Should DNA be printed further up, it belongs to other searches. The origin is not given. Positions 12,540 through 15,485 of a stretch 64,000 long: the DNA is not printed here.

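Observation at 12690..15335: Class-III aminotransferase fused to an acyl-ACP-reductase-like domain: a predicted one-polypeptide thioester-to-aldehyde-to-amine module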

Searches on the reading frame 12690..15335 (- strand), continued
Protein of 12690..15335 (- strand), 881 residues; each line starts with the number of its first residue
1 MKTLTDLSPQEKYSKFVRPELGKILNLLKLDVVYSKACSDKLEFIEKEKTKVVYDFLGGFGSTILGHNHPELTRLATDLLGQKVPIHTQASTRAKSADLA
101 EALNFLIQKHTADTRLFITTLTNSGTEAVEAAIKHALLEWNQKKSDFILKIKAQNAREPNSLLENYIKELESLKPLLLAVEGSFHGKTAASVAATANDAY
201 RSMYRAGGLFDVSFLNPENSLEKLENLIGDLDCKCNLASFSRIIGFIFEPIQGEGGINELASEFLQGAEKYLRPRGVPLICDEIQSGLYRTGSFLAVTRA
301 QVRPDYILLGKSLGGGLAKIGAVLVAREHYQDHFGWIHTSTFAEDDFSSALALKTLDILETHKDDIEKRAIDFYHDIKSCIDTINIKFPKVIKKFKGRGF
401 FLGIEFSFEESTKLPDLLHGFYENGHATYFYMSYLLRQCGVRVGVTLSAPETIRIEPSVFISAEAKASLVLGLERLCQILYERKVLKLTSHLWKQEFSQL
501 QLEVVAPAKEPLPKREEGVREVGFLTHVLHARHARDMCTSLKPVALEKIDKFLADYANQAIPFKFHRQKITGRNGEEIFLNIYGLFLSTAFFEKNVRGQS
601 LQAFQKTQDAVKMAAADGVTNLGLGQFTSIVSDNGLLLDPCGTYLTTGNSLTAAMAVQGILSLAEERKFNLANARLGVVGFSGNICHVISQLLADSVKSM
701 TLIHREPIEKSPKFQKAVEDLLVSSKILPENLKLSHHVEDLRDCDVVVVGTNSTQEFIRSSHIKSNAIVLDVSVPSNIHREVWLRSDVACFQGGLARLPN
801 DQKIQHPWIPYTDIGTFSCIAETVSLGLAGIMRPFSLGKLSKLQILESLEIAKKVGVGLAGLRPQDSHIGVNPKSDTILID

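Call 38: search_protein_families(library=pfam, proteins=[L011:3839-5626:+, L010:1611-3443:+, L036:17219-17812:-, L063:15239-15562:+, L031:12238-13230:+, L004:4914-5198:+, L001:12567-13127:+, L026:2073-3806:+, L061:16429-17334:+, L055:5812-7311:-], max_evalue=0.001)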
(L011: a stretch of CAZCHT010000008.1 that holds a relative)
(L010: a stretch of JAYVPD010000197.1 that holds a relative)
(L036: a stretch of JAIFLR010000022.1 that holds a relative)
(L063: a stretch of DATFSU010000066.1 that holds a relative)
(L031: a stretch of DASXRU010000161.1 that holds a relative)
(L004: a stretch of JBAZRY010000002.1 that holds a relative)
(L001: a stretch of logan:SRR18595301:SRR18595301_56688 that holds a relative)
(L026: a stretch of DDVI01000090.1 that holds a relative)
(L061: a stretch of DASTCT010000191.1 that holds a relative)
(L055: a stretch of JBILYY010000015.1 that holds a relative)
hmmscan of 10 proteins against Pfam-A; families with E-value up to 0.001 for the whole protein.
L011:3839-5626:+ (595 aa): 1 family
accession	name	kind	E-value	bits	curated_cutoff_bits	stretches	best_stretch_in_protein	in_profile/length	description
PF00488.27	MutS_V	-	5.5e-25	88.9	30.2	1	425-593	2-171/188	MutS domain V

L010:1611-3443:+ (610 aa): 3 families
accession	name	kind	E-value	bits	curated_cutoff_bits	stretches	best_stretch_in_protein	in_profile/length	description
PF00750.26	tRNA-synt_1d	-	1.4e-37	129.9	23.3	1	147-476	21-347/349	tRNA synthetases class I (R), catalytic domain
PF05746.21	DALR_1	-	6.8e-33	113.7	22.3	1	492-610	1-117/117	DALR anticodon binding domain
PF03485.21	Arg_tRNA_synt_N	-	6.2e-11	43.2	21.5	1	54-118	18-85/85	Arginyl tRNA synthetase N terminal domain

L036:17219-17812:- (197 aa): 1 family
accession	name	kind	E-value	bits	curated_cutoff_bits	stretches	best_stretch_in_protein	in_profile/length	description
PF01864.22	CarS-like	-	2.1e-09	38.1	22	1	28-195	11-173/175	CDP-archaeol synthase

L063:15239-15562:+ (107 aa): 2 families
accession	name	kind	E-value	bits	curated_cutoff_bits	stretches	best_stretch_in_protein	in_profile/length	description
PF00550.31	PP-binding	-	5.7e-16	59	20.8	1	22-87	2-67/67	Phosphopantetheine attachment site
PF23297.2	ACP_SdgA_C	-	3.7e-07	30.6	27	1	15-91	7-83/95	Highly reducing polyketide synthase sdgA, C-terminal ACP domain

L031:12238-13230:+ (330 aa): 1 family
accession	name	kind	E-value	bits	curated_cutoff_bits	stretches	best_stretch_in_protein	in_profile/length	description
PF00487.30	FA_desaturase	-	1.2e-26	94.5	29.7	1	58-273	6-231/253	Fatty acid desaturase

L004:4914-5198:+ (94 aa): 0 families

L001:12567-13127:+ (186 aa): 0 families

L026:2073-3806:+ (577 aa): 3 families
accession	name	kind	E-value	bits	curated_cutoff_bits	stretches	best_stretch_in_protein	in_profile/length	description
PF21419.2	RoxA-like_Cyt-c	-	1.4e-13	50.6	26.7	1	462-498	1-36/39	RoxA-like, cytochrome c-like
PF00034.26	Cytochrom_C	-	4.3e-08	34.8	21.3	0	376-410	1-37/90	Cytochrome c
PF13442.11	Cytochrome_CBB3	-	8.5e-05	23.3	27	0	376-397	3-24/68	Cytochrome C oxidase, cbb3-type, subunit III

L061:16429-17334:+ (301 aa): 5 families
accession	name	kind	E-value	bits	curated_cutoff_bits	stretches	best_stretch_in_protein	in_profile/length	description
PF14378.12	PAP2_3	-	3.1e-19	70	27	1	130-286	25-189/190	PAP2 superfamily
PF01569.27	PAP2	-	1.1e-11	45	27.2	1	182-294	21-127/130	PAP2 superfamily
PF14360.12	PAP2_C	-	3.5e-05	24.7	27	1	227-286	7-70/74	PAP2 superfamily C-terminal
PF14995.11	TMEM107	-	0.00042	21.1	26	1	32-90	59-118/123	Transmembrane protein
PF24788.1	AtPDCT1_2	-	0.00052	20.3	27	1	220-288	89-158/160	AtPDCT1/2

L055:5812-7311:- (499 aa): 3 families
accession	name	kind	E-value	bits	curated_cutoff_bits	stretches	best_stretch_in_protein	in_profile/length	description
PF01464.25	SLT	-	1.2e-22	80.1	21.3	1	140-243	12-116/117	Transglycosylase SLT domain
PF01476.26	LysM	-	2.3e-17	63.1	20.9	1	455-498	1-42/43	LysM domain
PF13406.11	SLT_2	-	0.00039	20.2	24.3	0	160-206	150-198/292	Transglycosylase SLT domain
